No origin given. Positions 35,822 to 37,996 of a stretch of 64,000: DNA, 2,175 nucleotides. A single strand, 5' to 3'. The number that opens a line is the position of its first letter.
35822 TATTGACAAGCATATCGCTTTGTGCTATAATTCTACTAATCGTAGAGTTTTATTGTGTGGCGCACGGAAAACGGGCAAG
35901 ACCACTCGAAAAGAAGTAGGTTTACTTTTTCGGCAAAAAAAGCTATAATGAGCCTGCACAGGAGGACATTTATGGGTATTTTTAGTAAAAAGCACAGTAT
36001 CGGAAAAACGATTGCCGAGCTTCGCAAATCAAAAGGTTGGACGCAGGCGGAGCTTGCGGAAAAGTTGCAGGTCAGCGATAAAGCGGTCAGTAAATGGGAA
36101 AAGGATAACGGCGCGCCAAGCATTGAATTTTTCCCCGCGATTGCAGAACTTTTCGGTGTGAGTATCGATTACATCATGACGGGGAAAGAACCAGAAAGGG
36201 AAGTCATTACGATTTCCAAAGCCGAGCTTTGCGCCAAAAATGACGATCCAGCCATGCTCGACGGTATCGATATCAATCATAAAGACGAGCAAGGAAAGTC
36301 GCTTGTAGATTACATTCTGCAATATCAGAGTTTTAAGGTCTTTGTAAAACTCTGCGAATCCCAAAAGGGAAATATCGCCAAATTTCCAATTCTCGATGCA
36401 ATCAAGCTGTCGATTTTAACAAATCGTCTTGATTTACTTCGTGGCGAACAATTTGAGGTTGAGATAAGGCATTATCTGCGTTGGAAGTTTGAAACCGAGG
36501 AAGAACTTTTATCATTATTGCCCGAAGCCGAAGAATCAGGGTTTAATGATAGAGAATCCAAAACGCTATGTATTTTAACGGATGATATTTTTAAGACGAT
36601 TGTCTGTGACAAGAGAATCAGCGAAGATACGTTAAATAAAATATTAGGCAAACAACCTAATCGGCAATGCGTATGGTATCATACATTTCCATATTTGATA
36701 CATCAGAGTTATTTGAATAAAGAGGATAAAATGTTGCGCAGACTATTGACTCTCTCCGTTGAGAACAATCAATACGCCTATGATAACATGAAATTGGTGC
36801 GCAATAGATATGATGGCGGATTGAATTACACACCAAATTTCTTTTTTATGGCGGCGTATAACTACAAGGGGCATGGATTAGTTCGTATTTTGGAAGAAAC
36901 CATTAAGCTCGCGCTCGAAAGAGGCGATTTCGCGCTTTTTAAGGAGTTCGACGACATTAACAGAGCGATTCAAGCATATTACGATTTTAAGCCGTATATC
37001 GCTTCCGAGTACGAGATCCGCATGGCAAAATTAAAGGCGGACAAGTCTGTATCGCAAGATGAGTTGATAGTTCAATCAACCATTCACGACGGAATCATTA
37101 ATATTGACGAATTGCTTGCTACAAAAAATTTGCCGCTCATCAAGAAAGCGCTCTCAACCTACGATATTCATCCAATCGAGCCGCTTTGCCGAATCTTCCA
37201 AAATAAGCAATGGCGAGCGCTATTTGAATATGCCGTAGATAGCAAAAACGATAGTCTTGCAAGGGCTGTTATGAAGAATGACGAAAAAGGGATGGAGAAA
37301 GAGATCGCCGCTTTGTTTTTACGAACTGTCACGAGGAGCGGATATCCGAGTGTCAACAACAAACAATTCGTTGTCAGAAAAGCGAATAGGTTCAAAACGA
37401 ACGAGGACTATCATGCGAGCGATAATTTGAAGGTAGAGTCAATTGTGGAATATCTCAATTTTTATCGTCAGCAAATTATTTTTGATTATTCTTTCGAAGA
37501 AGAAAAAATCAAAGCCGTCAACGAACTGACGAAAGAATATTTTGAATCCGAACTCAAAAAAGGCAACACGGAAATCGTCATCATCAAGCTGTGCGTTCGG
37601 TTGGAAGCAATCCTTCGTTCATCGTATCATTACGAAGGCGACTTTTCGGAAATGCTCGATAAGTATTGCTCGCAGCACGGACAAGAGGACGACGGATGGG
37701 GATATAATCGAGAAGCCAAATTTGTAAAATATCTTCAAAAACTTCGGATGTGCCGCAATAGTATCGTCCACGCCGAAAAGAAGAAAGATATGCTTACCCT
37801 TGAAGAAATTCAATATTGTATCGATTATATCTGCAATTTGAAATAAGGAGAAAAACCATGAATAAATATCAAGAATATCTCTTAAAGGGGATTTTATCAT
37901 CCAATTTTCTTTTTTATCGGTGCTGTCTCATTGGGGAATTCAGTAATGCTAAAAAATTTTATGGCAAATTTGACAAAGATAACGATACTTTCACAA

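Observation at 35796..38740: AT-rich island with an HTH / ankyrin-like / HEPN-like protein and an unrecognisable partner: candidate new toxin or defence module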

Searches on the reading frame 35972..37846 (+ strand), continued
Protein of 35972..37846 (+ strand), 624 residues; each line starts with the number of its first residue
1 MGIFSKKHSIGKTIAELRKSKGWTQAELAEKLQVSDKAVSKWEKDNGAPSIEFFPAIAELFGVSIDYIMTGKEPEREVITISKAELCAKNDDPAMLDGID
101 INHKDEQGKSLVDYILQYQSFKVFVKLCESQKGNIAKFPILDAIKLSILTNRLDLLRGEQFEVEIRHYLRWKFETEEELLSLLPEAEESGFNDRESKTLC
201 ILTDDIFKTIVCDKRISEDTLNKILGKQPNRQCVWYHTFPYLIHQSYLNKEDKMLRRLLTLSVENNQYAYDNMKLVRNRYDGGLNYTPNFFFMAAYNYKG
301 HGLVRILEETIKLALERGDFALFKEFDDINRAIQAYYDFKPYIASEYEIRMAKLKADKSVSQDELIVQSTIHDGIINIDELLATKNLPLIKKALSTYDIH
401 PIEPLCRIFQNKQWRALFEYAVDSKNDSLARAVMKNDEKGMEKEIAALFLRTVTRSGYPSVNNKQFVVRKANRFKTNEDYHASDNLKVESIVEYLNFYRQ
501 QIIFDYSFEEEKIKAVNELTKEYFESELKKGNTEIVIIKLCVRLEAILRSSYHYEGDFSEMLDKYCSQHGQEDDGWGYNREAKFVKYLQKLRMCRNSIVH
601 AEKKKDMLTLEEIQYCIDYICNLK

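Call 98: search_protein_families(library=pfam, proteins=[L120:12990-13925:+], max_evalue=0.01)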
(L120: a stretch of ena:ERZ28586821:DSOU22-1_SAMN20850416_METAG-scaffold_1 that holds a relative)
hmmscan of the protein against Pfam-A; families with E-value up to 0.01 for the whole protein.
L120:12990-13925:+ (312 aa): 2 families
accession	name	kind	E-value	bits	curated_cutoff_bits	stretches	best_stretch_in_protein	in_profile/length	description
PF13395.12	HNH_4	-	2.2e-05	24.8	22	1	45-79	19-53/54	HNH endonuclease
PF14279.12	HNH_5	-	0.00032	21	27.5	1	44-67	13-40/56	HNH endonuclease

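Call 102: search_dna_similar(query=window:36224-37843:+, collection=phages, mode=protein, max_rows=10, max_evalue=0.001)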
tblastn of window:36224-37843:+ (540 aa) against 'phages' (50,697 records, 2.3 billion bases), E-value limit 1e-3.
No match.

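Call 104: search_dna_similar(query=window:36224-37843:+, collection=plasmids, mode=protein, max_rows=10, max_evalue=0.001)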
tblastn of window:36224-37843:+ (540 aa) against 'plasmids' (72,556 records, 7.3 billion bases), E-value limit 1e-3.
No match.

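Call 106: find_homologous_proteins(query=A5, max_evalue=0.001)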
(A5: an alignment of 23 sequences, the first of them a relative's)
Query A5 (23 sequences) (182 aa, profile of the alignment): 657 proteins with E <= 0.001 among 3798 candidates; the best 120 are listed.
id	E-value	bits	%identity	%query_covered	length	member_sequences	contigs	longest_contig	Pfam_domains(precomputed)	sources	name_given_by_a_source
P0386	4.9e-78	279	67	96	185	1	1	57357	-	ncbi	-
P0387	8.1e-78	278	61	98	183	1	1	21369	-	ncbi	-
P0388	1.4e-77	278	62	97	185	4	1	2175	-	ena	-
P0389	3.9e-77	276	63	98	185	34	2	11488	-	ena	-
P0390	4.7e-77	276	62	97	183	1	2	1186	-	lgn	-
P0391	4.9e-77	276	64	95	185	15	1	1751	-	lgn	-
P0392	7.5e-77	275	62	98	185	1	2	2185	-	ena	-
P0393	1.4e-76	274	62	97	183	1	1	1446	-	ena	-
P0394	2.5e-76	274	61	97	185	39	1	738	-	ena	-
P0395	3.0e-76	273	62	98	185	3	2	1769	-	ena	-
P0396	6.3e-76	272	63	96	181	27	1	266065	-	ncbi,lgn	-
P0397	9.0e-76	272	64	96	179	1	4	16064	-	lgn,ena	-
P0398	9.1e-76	272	62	97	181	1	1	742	-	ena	-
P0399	1.5e-75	271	70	99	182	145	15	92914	-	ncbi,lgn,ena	-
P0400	1.7e-75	271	62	98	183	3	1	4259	-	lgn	-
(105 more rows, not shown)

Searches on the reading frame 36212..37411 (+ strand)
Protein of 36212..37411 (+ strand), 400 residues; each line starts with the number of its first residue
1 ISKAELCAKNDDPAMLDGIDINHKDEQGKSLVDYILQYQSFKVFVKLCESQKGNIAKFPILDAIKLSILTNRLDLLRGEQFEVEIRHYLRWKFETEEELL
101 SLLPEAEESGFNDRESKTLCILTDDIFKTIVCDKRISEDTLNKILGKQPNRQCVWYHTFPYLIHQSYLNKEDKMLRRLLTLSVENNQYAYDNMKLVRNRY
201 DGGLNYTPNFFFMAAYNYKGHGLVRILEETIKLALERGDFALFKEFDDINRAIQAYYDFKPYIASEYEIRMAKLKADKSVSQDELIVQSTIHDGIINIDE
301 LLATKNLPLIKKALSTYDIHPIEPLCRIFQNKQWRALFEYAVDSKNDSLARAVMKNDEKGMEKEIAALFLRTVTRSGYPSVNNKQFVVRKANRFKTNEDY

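Call 39: search_solved_structures(query=A4, max_evalue=10, show_alignments=2)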
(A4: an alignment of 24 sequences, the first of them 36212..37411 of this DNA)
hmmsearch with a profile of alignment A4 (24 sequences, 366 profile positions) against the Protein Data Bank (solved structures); distinct sequences matched with E-value up to 10: 1.
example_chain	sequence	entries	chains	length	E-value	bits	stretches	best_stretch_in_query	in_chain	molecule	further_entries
8vea_A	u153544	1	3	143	0.85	11.9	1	212-238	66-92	Designed helical oligomer sg266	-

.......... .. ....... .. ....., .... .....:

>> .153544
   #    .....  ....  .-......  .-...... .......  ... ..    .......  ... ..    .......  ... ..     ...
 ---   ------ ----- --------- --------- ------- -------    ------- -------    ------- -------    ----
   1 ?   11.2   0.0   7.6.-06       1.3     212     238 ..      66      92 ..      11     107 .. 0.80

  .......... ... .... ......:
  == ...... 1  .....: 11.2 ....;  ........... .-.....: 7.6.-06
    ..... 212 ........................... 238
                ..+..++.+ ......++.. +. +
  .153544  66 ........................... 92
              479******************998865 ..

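Call 40: search_protein_families(library=pfam, alignment_id=A4, max_evalue=0.1)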
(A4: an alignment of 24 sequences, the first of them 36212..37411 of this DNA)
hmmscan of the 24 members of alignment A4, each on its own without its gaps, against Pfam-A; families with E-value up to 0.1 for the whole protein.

A. member 1, window:36212-37411:+ (400 aa): 1 family
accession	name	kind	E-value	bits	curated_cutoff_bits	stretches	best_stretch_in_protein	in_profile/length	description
PF14183.11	YwpF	-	0.032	14.6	28.1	0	11-52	20-61/133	YwpF-like protein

B. families by the number of members that match (of 24 scanned): 24 families
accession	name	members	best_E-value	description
PF12796.13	Ank_2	5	0.0011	Ankyrin repeats (3 copies)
PF14183.11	YwpF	4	0.0016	YwpF-like protein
PF13637.12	Ank_4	1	0.00011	Ankyrin repeats (many copies)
PF13857.12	Ank_5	1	0.00024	Ankyrin repeats (many copies)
PF10876.14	Phage_TAC_9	1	0.0015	Phage tail assembly chaperone protein, TAC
PF22750.1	Sol_i_2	1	0.0021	Ant venom allergen Sol i 2 family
PF18517.6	LZ3wCH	1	0.0079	Leucine zipper with capping helix domain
PF22668.1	DUF7009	1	0.01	Family of unknown function (DUF7009)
PF18498.6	DUF5618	1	0.011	Domain of unknown function (DUF5618)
PF16238.11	DUF4897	1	0.014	Domain of unknown function (DUF4897)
PF25555.1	RAB3A-like_C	1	0.017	Rabin 8-like C-terminal domain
PF08416.19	PTB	1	0.019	Phosphotyrosine-binding domain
PF18961.6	DUF5703_N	1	0.028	Domain of unknown function (DUF5703)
PF19478.4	TrbL_2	1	0.028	TrbL/VirB6 plasmid conjugal transfer like protein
PF15027.12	MGT5A_N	1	0.043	MGT5A-like, N-terminal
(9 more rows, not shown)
